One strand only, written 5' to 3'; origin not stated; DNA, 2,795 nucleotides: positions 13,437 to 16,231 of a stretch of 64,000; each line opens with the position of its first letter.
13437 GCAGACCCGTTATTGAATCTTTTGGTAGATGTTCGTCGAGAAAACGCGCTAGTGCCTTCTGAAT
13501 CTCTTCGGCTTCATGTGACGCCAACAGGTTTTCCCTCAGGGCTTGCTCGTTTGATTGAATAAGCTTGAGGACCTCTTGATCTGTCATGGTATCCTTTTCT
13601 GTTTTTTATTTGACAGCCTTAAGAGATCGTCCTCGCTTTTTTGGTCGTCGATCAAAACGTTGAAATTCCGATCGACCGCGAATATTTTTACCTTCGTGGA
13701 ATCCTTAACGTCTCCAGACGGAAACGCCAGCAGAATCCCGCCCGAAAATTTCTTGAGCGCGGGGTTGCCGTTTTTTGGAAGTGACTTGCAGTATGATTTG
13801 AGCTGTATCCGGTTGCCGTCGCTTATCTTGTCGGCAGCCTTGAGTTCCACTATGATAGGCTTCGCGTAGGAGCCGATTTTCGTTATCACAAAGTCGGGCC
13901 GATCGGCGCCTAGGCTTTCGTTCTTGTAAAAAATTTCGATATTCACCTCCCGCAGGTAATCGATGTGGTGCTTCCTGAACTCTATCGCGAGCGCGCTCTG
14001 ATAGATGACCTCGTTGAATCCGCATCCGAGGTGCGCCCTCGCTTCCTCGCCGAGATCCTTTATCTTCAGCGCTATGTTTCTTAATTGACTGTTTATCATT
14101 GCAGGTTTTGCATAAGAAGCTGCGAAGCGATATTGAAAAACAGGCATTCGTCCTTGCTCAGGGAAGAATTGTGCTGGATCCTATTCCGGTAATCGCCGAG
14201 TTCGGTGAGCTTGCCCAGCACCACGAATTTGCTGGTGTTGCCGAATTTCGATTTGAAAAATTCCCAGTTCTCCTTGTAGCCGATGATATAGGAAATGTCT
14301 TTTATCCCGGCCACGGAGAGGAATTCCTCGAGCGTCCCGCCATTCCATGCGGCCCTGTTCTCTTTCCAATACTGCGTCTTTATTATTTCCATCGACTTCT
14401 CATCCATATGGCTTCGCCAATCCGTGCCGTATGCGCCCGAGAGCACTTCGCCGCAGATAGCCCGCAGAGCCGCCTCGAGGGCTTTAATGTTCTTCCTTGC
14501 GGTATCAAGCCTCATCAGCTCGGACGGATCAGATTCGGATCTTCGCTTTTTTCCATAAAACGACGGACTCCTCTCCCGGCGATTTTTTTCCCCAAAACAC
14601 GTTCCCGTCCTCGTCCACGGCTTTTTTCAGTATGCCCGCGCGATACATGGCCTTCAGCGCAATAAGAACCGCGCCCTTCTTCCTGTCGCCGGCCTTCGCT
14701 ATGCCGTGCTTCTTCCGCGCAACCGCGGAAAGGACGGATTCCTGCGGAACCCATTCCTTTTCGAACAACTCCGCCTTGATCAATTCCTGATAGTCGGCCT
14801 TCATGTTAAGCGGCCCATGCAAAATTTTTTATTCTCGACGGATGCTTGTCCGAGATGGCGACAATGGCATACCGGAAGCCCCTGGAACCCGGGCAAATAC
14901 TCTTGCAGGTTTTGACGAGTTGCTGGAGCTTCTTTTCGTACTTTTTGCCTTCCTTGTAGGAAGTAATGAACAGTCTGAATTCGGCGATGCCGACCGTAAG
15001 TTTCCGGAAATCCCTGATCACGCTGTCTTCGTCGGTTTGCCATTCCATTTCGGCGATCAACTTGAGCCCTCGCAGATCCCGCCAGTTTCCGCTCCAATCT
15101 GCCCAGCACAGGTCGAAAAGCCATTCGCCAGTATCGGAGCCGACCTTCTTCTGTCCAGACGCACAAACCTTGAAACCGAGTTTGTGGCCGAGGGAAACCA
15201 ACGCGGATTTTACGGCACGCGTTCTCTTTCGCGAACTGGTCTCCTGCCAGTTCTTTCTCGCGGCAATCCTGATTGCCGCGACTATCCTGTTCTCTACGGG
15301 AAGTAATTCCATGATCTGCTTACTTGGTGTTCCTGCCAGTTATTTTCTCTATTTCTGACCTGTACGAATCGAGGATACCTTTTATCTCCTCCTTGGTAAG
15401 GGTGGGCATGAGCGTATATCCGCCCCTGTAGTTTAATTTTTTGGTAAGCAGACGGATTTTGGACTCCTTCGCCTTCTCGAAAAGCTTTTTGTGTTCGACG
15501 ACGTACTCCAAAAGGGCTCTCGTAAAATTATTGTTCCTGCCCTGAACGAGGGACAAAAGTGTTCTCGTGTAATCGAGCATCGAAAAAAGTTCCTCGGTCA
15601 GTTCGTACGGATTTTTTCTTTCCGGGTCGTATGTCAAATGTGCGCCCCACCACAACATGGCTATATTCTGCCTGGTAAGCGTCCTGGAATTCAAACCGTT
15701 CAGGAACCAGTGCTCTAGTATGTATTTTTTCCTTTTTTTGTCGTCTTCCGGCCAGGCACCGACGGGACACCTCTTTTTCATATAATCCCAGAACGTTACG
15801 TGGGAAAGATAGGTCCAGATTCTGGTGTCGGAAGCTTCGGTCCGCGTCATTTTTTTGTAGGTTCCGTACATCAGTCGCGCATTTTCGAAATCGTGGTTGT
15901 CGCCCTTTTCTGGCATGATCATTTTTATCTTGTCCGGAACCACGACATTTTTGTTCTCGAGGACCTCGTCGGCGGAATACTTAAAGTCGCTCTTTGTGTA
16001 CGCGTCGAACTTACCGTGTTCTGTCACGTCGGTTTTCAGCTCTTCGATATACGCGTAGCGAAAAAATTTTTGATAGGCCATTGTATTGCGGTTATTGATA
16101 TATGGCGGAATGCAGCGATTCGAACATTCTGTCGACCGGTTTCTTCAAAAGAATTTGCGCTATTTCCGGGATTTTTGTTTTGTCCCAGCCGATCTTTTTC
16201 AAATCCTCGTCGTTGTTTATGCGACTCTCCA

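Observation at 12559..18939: Nine-gene co-directional operon centred on a GHKL/MORC-like ATPase: candidate undescribed defence system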

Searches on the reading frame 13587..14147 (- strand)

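Call 3: search_protein_families(library=pfam, proteins=[window:13587-14147:-], max_evalue=1)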
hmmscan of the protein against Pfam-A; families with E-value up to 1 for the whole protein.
window:13587-14147:- (187 aa): 2 families
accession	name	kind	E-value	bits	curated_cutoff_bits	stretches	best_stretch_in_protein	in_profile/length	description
PF13366.12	PDDEXK_3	-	5e-20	72.5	22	1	34-123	12-96/117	PD-(D/E)XK nuclease superfamily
PF01930.23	Cas_Cas4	-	0.064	13.8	22.7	1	83-127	55-96/160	Domain of unknown function DUF83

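Call 4: search_protein_families(library=padloc, proteins=[window:13587-14147:-], max_evalue=1)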
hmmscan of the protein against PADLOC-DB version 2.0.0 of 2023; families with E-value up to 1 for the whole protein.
window:13587-14147:- (187 aa): 3 families
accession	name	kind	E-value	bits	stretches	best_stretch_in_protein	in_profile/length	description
PDLC01611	Cas4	-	0.0024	16.2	1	67-127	47-94/158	"CAS-I,CAS-II,CAS-III,CAS-IV,CAS-V,CAS-VI; acquisition_associated"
PDLC01771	Cas4b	-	0.015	13.5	1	89-127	58-96/162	-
PDLC01250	Cas4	-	0.042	12.1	1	66-129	50-107/168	"CAS-I,CAS-II,CAS-III,CAS-IV,CAS-V,CAS-VI; acquisition_associated"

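Call 5: search_protein_families(library=ncbifam, proteins=[window:13587-14147:-], max_evalue=1)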
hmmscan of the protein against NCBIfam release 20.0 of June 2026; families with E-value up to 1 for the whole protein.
window:13587-14147:- (187 aa): 1 family
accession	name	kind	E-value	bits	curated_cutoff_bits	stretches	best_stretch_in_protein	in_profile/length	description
TIGR04256.1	GxxExxY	subfamily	1.9e-17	63.7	35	1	34-123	11-95/116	GxxExxY protein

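Call 62: search_protein_families(library=phrogs, proteins=[window:13587-14099:-], max_evalue=0.01)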
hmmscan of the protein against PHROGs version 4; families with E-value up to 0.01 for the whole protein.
window:13587-14099:- (171 aa): 0 families

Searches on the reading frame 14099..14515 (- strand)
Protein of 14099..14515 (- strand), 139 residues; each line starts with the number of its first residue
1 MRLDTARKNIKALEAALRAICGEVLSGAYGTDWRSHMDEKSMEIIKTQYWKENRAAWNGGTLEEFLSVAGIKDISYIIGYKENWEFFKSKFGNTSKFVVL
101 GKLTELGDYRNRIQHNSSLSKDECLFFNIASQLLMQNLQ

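Call 3: search_protein_families(library=pfam, proteins=[window:14099-14515:-], max_evalue=1)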
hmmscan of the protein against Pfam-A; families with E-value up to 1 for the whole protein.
window:14099-14515:- (139 aa): 1 family
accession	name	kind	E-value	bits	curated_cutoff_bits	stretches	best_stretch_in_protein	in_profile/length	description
PF18731.6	HEPN_Swt1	-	1.9e-07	31.8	27.5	1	10-125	3-101/115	Swt1-like HEPN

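Call 4: search_protein_families(library=padloc, proteins=[window:14099-14515:-], max_evalue=1)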
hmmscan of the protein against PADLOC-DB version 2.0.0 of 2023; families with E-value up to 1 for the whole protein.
window:14099-14515:- (139 aa): 1 family
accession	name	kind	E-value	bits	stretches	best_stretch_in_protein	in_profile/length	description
PDLC04592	PDC-M34B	-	7.4e-10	36.8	1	9-123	64-175/192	-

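Call 5: search_protein_families(library=ncbifam, proteins=[window:14099-14515:-], max_evalue=1)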
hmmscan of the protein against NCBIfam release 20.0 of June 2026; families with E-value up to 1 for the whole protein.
window:14099-14515:- (139 aa): 0 families

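Call 62: search_protein_families(library=phrogs, proteins=[window:14099-14515:-], max_evalue=0.01)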
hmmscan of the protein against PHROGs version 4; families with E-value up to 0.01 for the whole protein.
window:14099-14515:- (139 aa): 0 families

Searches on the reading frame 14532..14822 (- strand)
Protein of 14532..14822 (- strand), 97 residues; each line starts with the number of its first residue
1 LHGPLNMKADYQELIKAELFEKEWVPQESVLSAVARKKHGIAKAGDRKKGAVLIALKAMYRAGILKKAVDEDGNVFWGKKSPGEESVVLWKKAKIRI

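Call 3: search_protein_families(library=pfam, proteins=[window:14532-14822:-], max_evalue=1)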
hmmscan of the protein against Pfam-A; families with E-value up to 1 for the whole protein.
window:14532-14822:- (97 aa): 1 family
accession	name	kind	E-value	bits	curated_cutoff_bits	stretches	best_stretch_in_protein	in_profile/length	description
PF07372.17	DUF1491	-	0.11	13.3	25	1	40-84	22-67/104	Protein of unknown function (DUF1491)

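Call 4: search_protein_families(library=padloc, proteins=[window:14532-14822:-], max_evalue=1)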
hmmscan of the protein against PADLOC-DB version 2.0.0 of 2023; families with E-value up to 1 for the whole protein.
window:14532-14822:- (97 aa): 0 families

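Call 5: search_protein_families(library=ncbifam, proteins=[window:14532-14822:-], max_evalue=1)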
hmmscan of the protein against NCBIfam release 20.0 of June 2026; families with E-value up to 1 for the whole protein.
window:14532-14822:- (97 aa): 0 families

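Call 62: search_protein_families(library=phrogs, proteins=[window:14532-14822:-], max_evalue=0.01)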
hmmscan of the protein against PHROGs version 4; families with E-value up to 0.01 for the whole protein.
window:14532-14822:- (97 aa): 0 families

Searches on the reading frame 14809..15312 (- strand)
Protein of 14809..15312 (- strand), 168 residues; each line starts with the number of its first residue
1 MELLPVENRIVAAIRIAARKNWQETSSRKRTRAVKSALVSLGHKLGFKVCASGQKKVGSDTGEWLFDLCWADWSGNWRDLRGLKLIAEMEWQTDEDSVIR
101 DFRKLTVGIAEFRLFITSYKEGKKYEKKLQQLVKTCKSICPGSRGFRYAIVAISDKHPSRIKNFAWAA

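Call 3: search_protein_families(library=pfam, proteins=[window:14809-15312:-], max_evalue=1)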
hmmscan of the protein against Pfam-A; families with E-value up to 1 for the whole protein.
window:14809-15312:- (168 aa): 2 families
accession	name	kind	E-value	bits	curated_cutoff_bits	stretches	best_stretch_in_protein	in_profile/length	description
PF21704.3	POLH-Rev1_HhH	-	0.036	14.7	27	1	54-69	38-53/56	DNApol eta/Rev1, HhH motif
PF02566.24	OsmC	-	0.23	12.3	27.5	1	86-147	39-92/100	OsmC-like protein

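Call 4: search_protein_families(library=padloc, proteins=[window:14809-15312:-], max_evalue=1)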
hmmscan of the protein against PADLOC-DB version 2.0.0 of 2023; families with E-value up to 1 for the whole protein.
window:14809-15312:- (168 aa): 0 families

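Call 5: search_protein_families(library=ncbifam, proteins=[window:14809-15312:-], max_evalue=1)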
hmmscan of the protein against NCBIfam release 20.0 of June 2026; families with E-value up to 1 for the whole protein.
window:14809-15312:- (168 aa): 1 family
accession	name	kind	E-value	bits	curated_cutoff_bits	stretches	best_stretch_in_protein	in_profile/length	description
NF058626.1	GFO_1090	equivalog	0.13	11.8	150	1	83-135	42-90/177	GFO_1090 family protein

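Call 62: search_protein_families(library=phrogs, proteins=[window:14809-15312:-], max_evalue=0.01)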
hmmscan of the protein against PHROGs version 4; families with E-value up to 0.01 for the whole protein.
window:14809-15312:- (168 aa): 0 families

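Call 70: search_solved_structures(query=window:14809-15312:-, max_evalue=10)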
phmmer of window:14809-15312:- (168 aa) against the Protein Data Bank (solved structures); distinct sequences matched with E-value up to 10: 0.

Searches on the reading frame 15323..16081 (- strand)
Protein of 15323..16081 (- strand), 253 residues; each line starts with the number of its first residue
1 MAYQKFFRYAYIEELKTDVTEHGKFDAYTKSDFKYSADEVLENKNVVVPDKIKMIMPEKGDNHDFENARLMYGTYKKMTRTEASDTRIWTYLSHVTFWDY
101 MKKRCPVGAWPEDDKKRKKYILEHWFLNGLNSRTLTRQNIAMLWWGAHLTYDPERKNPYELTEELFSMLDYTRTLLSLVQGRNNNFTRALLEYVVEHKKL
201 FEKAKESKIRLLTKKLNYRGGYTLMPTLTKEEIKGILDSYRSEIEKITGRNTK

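Call 3: search_protein_families(library=pfam, proteins=[window:15323-16081:-], max_evalue=1)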
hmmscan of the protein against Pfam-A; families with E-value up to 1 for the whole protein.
window:15323-16081:- (253 aa): 2 families
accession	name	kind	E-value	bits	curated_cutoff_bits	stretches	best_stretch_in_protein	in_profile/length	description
PF19866.4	DUF6339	-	1.4e-48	165.4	23.2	1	64-238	2-174/175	Family of unknown function (DUF6339)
PF01755.23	Glyco_transf_25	-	0.17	12.2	24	0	64-226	44-178/199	Glycosyltransferase family 25 (LPS biosynthesis protein)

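Call 4: search_protein_families(library=padloc, proteins=[window:15323-16081:-], max_evalue=1)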
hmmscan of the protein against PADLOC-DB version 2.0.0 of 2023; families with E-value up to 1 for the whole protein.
window:15323-16081:- (253 aa): 4 families
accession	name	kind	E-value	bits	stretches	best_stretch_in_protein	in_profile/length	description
PDLC04586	PDC-M33C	-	1.5e-48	163.5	1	5-243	4-241/247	-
PDLC04584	PDC-M33C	-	2.4e-24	84.2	1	6-239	7-240/250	-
PDLC04587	PDC-M33C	-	1.5e-18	65.2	1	6-237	5-238/312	-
PDLC04585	PDC-M33C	-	1.6e-16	58.8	1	63-238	66-246/346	-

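Call 5: search_protein_families(library=ncbifam, proteins=[window:15323-16081:-], max_evalue=1)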
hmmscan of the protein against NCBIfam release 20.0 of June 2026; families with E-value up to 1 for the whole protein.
window:15323-16081:- (253 aa): 2 families
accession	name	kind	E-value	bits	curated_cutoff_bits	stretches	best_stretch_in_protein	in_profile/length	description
TIGR01924.1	rsbW_low_gc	equivalog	0.0056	16.1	155.05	1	7-79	35-105/159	anti-sigma B factor RsbW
NF003144.0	PRK04069.1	equivalog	0.13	11.7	145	1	7-80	35-106/161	anti-sigma B factor RsbW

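Call 20: find_homologous_proteins(query=window:15323-16081:-, max_evalue=0.001)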
Query window:15323-16081:- (253 aa): 83 proteins with E <= 0.001 among 317 candidates.
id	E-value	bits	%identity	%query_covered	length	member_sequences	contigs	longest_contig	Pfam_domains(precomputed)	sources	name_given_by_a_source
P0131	1.9e-168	576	100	100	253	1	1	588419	PF19866.5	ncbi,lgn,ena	-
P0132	2.8e-147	507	87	100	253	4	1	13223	PF19866.5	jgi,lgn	jgi:hypothetical protein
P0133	4.6e-143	493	84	99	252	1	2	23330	PF19866.5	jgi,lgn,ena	-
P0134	1.9e-130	452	78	100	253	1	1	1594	PF19866.5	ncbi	-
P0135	2.1e-129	448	78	100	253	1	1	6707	PF19866.5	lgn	-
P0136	6.3e-126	437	74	100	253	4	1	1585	PF19866.5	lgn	-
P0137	7.3e-101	355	63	100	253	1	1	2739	PF19866.5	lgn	-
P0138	4.2e-90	319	58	99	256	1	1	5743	PF19866.5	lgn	-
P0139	1.9e-82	294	52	99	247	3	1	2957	PF19866.5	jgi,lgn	jgi:hypothetical protein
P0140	2.5e-81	291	52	96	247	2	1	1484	PF19866.5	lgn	-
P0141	3.9e-81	290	50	100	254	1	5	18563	PF19866.5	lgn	-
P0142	1.2e-79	285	50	98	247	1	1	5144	PF19866.5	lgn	-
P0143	1.2e-78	282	51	98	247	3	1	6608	PF19866.5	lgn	-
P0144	2.4e-78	281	51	100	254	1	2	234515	PF19866.5,PF07580.21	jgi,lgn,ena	-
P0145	6.8e-78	279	53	98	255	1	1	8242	PF19866.5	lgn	-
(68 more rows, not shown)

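Call 37: search_solved_structures(query=A3, max_evalue=10, show_alignments=2)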
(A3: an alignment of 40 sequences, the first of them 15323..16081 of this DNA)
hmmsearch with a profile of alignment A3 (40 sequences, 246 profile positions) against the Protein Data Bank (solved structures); distinct sequences matched with E-value up to 10: 3.
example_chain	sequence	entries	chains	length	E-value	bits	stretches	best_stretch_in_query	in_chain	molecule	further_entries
8g8i_A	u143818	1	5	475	0.042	16.4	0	151-193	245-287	C3HR3_9r_shift4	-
9nw3_1A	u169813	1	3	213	0.17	14.5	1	150-214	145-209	Sperm flagellar protein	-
8eoz_B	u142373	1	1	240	0.21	14.1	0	156-195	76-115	C3HR3_4r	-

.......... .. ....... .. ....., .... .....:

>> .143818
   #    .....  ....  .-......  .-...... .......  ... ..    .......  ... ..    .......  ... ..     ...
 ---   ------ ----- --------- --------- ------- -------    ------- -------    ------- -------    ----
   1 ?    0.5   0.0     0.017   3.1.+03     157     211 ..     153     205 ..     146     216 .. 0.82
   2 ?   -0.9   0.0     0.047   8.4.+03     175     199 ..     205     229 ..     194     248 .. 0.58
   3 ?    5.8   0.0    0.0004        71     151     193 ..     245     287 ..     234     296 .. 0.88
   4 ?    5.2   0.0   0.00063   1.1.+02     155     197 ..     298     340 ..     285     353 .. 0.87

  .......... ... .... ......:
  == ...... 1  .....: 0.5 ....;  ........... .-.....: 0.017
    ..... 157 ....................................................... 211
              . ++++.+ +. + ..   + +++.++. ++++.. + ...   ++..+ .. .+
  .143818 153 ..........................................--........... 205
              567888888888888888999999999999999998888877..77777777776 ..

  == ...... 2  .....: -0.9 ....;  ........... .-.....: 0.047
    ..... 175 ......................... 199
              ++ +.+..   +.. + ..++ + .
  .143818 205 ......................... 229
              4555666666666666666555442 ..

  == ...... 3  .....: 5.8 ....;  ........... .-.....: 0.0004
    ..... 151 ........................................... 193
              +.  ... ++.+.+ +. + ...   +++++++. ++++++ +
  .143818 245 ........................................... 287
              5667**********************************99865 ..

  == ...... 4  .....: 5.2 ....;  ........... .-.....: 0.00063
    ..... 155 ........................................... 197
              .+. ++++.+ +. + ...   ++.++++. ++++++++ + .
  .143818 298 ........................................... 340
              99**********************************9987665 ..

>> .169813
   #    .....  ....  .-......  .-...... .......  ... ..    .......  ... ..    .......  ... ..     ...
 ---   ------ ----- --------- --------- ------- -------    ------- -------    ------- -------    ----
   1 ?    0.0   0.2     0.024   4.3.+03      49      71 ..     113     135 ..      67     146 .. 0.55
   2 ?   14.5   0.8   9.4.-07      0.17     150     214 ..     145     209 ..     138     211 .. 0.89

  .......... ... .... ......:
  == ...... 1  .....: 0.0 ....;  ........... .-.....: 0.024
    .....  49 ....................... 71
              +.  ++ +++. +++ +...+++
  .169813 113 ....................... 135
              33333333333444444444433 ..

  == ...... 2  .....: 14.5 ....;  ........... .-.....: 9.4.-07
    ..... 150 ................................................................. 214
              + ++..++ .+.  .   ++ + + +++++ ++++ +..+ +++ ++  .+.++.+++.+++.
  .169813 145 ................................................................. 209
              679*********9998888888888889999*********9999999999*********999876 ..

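Call 62: search_protein_families(library=phrogs, proteins=[window:15323-16081:-], max_evalue=0.01)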
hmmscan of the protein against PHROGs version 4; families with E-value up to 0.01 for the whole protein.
window:15323-16081:- (253 aa): 0 families

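Call 94: search_protein_families(library=pfam, alignment_id=A3, max_evalue=1)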
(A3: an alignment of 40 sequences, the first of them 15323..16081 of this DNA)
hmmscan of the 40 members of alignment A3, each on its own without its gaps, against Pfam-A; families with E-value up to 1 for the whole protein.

A. member 1, window:15323-16081:- (253 aa): 2 families
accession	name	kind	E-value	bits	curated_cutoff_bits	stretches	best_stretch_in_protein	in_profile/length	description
PF19866.4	DUF6339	-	1.4e-48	165.4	23.2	1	64-238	2-174/175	Family of unknown function (DUF6339)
PF01755.23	Glyco_transf_25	-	0.17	12.2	24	0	64-226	44-178/199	Glycosyltransferase family 25 (LPS biosynthesis protein)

B. families by the number of members that match (of 40 scanned): 21 families
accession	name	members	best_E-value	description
PF19866.4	DUF6339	40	4.4e-65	Family of unknown function (DUF6339)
PF00242.22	DNA_pol_viral_N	2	0.047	DNA polymerase (viral) N-terminal domain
PF18401.7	Thioredoxin_13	2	0.092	Thioredoxin-like domain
PF12807.12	eIF3_p135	1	0.0057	Translation initiation factor eIF3 subunit 135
PF24802.1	DUF7703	1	0.014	Domain of unknown function (DUF7703)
PF01947.21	Rv2949c-like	1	0.02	Chorismate pyruvate-lyase Rv2949c-like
PF09573.16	RE_TaqI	1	0.02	TaqI restriction endonuclease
PF22659.2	YycE-like_C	1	0.046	YycE-like C-terminal domain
PF17922.6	TetR_C_17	1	0.064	Tetracyclin repressor-like, C-terminal domain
PF09212.16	CBM27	1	0.068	Carbohydrate binding module 27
PF25469.1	HTH_NWD1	1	0.077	NWD1-like, winged helix-turn-helix domain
PF02413.22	Caudo_TAP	1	0.1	Caudovirales tail fibre assembly protein, lambda gpK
PF24205.1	Antiholin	1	0.12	T4-like virus antiholin family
PF12100.13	DUF3576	1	0.12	Domain of unknown function (DUF3576)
PF15182.11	OTOS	1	0.14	Otospiralin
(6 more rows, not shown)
